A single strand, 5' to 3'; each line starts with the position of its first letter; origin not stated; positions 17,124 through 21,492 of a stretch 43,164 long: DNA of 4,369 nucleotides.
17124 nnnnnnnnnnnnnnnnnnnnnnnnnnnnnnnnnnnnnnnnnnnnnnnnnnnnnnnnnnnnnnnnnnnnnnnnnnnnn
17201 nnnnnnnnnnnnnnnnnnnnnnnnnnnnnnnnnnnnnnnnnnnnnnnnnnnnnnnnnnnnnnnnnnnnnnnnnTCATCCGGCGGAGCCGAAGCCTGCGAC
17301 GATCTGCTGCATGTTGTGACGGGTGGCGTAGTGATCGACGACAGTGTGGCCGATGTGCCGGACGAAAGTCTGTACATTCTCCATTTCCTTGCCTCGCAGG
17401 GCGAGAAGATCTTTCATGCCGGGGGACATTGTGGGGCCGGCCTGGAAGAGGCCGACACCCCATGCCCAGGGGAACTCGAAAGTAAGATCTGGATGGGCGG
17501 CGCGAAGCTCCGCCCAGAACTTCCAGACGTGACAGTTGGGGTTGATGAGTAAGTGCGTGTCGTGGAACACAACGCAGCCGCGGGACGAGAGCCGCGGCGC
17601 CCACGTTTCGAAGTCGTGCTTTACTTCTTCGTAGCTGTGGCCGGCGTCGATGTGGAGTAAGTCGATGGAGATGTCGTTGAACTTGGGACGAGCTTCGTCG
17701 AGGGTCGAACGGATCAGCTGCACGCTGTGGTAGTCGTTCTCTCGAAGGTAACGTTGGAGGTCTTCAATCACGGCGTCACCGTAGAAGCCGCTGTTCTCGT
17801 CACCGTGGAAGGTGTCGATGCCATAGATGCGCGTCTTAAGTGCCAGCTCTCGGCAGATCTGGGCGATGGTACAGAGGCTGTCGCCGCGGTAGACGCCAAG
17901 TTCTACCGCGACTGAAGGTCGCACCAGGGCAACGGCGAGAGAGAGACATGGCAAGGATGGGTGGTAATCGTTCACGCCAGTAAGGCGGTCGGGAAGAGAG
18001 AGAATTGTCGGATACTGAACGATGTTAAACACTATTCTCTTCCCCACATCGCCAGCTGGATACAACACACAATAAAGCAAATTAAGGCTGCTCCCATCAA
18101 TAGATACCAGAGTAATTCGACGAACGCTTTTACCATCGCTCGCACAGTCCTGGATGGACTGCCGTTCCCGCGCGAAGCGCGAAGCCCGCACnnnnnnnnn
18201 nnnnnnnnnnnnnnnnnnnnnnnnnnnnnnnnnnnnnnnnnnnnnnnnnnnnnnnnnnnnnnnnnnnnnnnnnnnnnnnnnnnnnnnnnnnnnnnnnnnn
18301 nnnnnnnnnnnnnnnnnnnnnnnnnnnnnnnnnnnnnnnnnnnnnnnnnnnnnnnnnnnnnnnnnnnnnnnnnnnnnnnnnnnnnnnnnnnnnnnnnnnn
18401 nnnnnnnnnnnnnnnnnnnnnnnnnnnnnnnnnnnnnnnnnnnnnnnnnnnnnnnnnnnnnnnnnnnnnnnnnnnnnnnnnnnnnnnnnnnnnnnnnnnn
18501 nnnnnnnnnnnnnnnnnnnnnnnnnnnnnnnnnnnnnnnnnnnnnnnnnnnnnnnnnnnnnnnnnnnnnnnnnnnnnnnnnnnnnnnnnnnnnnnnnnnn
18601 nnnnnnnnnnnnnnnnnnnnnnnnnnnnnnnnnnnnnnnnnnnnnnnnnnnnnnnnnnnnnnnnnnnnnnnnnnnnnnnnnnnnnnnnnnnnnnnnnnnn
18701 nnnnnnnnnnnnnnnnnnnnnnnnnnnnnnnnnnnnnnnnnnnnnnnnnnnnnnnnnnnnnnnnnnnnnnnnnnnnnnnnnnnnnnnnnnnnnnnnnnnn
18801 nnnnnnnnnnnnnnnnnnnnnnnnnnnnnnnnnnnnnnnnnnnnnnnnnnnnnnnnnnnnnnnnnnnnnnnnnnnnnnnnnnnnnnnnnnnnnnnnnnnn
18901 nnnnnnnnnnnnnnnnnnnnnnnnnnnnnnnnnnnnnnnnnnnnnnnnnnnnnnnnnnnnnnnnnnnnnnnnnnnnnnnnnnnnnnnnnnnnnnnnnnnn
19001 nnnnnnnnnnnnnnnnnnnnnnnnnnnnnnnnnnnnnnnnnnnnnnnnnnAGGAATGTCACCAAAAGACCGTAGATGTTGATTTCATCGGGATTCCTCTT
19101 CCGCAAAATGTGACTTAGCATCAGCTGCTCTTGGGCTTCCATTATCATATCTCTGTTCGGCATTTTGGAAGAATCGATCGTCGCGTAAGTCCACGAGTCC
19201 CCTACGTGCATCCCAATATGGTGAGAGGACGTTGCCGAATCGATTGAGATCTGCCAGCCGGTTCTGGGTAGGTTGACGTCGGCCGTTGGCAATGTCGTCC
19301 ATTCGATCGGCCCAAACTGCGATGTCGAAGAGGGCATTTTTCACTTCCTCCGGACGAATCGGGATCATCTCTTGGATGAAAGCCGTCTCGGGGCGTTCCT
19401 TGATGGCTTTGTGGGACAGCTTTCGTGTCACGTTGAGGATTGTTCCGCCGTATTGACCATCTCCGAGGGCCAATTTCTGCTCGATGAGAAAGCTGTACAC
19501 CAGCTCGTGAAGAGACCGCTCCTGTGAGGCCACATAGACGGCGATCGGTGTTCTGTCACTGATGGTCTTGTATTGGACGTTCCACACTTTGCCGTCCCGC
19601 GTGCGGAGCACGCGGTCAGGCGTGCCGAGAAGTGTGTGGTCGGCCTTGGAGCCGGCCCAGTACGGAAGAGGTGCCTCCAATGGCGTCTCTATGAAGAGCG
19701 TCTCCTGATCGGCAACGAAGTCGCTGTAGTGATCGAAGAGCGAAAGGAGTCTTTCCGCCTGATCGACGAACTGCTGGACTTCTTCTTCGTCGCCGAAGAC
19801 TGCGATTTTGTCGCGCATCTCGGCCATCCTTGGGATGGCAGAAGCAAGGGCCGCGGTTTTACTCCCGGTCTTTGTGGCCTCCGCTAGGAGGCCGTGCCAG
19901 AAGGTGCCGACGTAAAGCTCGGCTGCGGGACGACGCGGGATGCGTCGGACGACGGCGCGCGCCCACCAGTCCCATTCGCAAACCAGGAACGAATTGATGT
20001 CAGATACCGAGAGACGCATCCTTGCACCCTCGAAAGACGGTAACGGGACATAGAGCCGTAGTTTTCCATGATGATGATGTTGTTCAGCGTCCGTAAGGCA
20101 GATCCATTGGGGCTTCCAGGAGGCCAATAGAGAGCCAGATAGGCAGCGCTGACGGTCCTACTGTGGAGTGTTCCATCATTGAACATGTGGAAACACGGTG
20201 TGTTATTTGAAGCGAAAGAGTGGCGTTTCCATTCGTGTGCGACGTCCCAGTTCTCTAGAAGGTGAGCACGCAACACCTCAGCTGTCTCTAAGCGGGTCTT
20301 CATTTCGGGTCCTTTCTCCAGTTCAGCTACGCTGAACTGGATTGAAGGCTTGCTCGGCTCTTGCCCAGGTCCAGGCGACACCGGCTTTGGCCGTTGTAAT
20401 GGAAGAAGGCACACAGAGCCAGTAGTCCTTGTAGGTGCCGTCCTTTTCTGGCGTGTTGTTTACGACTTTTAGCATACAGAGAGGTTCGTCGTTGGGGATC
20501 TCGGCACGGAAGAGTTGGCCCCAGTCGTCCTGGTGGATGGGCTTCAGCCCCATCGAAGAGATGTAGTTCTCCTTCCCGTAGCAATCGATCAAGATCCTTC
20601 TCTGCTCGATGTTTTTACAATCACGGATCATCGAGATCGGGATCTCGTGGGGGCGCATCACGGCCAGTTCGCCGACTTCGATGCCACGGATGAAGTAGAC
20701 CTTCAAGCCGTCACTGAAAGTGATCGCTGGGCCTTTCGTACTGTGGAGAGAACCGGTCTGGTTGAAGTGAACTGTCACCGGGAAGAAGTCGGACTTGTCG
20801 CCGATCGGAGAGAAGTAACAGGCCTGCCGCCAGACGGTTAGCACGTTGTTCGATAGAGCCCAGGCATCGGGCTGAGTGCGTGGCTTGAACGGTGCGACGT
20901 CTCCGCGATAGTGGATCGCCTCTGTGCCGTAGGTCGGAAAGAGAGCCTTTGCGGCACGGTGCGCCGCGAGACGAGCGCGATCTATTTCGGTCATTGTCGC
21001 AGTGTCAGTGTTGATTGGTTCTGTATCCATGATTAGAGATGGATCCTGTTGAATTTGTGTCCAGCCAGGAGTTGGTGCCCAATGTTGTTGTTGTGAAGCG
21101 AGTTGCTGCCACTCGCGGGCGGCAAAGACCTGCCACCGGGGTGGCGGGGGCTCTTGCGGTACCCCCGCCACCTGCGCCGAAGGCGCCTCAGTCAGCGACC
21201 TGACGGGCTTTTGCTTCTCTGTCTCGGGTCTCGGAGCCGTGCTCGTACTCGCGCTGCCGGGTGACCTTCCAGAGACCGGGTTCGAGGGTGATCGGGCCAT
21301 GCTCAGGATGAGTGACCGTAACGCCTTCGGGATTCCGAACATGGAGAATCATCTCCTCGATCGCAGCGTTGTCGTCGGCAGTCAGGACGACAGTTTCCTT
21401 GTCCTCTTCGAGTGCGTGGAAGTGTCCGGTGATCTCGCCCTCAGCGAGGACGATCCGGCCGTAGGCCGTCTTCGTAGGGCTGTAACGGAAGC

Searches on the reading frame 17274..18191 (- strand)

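Call 12: search_protein_families(library=pfam, proteins=[window:17274-18191:-], max_evalue=0.01)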
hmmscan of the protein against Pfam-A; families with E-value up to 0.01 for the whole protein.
window:17274-18191:- (305 aa): 3 families
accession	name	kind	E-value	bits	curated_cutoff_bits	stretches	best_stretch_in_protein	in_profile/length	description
PF13578.12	Methyltransf_24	-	1.3e-25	90.7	26.3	1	96-212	1-105/105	Methyltransferase domain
PF04989.18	RMNT_CmcI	-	1e-05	25.8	23.2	1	88-218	29-154/206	Rhamnosyl O-methyltransferase/CmcI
PF05711.17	TylF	-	0.0067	16.1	23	0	155-221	173-236/264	Macrocin-O-methyltransferase (TylF)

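Call 13: search_protein_families(library=phrogs, proteins=[window:17274-18191:-], max_evalue=0.01)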
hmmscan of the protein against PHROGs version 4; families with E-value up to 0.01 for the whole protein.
window:17274-18191:- (305 aa): 3 families
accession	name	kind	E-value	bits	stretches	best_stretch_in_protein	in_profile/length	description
phrog_2675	-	other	4.2e-15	56.2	1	86-212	311-443/599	DNA methyltransferase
phrog_6608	-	other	6.2e-08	33.3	1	82-228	20-159/184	methyltransferase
phrog_21658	-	other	0.0004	21.2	1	93-214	35-150/226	methyltransferase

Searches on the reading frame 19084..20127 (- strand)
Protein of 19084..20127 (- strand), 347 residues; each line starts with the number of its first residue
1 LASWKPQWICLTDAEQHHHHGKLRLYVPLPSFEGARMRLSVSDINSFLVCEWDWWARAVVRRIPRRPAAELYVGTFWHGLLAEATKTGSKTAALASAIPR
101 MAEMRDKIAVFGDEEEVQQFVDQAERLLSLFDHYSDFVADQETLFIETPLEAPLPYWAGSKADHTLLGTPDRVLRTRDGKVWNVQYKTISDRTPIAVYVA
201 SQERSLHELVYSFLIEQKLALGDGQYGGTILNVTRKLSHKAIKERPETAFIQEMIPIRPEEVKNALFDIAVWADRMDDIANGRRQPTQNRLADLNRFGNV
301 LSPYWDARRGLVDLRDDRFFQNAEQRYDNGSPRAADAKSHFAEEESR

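Call 12: search_protein_families(library=pfam, proteins=[window:19084-20127:-], max_evalue=0.01)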
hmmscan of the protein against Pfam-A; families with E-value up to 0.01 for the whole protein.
window:19084-20127:- (347 aa): 1 family
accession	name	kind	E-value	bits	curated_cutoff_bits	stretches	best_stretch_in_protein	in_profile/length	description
PF12705.13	PDDEXK_1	-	1.3e-11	45.4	22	1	38-256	1-204/247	PD-(D/E)XK nuclease superfamily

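Call 13: search_protein_families(library=phrogs, proteins=[window:19084-20127:-], max_evalue=0.01)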
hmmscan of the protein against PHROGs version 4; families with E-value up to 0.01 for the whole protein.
window:19084-20127:- (347 aa): 3 families
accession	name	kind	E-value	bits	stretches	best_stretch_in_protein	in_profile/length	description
phrog_1218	-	DNA, RNA and nucleotide metabolism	1e-17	65.5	1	35-192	6-166/364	exonuclease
phrog_69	-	DNA, RNA and nucleotide metabolism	6.3e-09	36.3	1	35-188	86-227/501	exonuclease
phrog_1227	-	DNA, RNA and nucleotide metabolism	0.0097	16.2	0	34-82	14-62/268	exonuclease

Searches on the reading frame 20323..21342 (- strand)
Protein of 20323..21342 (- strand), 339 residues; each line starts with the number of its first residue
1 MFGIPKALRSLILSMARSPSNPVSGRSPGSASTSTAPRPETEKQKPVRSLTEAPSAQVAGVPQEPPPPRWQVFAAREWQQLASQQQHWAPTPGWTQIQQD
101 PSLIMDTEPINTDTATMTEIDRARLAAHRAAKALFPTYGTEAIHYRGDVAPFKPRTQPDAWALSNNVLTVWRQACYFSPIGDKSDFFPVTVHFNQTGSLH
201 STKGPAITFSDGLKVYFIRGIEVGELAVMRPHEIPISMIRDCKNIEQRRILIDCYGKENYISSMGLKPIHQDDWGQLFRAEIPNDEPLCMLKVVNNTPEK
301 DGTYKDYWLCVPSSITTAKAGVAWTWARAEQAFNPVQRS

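Call 14: search_protein_families(library=phrogs, proteins=[window:20323-21342:-], max_evalue=0.01)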
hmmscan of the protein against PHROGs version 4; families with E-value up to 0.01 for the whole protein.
window:20323-21342:- (339 aa): 1 family
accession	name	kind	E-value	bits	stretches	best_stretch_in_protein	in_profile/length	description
phrog_31813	-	unknown function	4.6e-05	23.6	1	191-264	223-299/378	-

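Call 15: search_protein_families(library=pfam, proteins=[window:20323-21342:-], max_evalue=0.01)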
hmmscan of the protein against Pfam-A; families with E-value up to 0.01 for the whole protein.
window:20323-21342:- (339 aa): 1 family
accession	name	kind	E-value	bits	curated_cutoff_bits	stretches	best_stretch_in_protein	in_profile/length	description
PF20530.3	DUF6745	-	6.6e-40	137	27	1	187-337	54-204/206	Domain of unknown function (DUF6745)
